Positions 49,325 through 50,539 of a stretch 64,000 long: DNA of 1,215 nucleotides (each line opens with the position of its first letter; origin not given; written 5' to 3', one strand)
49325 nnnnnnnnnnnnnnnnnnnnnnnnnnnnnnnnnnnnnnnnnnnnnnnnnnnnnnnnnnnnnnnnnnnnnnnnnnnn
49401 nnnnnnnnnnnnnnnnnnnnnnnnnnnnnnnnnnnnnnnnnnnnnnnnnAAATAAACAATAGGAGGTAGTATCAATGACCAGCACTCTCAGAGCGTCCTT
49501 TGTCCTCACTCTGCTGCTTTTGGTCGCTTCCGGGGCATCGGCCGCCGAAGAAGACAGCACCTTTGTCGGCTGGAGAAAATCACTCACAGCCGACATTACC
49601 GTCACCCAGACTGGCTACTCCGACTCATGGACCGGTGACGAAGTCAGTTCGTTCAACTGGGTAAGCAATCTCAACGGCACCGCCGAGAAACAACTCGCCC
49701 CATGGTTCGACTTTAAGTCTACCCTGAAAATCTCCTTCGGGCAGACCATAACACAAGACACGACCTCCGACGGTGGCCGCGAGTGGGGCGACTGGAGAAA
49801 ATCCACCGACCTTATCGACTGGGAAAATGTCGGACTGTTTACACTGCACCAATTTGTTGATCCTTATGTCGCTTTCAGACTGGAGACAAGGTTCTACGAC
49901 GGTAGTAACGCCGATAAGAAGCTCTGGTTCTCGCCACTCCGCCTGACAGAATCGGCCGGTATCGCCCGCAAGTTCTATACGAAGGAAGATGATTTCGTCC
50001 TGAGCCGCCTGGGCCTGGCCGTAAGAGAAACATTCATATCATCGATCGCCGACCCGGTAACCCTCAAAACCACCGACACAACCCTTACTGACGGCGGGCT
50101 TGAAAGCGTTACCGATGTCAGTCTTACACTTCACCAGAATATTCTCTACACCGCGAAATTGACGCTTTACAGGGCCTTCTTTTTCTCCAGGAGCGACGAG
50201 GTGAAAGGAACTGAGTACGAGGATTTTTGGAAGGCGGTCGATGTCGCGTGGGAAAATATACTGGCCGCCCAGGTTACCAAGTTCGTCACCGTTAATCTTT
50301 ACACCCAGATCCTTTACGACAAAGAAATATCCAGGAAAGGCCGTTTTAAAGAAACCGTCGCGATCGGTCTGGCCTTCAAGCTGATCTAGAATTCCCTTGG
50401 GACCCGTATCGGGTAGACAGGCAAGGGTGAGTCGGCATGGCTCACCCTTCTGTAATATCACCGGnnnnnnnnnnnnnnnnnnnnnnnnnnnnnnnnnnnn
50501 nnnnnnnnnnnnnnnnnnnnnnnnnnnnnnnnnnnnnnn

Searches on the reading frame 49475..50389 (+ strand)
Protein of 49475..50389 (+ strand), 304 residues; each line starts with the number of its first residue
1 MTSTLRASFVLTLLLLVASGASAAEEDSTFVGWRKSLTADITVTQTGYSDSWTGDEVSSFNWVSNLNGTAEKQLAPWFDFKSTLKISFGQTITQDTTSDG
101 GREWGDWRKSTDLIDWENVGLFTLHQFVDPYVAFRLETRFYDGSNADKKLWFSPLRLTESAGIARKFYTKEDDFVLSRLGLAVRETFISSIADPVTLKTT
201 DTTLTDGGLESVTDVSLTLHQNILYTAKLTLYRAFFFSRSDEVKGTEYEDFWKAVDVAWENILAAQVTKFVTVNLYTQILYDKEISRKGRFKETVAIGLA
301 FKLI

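Call 30: search_protein_families(library=pfam, proteins=[window:49475-50389:+], max_evalue=0.01)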
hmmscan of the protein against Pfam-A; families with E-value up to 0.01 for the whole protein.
window:49475-50389:+ (304 aa): 1 family
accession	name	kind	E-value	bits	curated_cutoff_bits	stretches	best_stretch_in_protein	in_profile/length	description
PF11276.14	DUF3078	-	5.3e-05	24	25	1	44-143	2-91/92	Protein of unknown function (DUF3078)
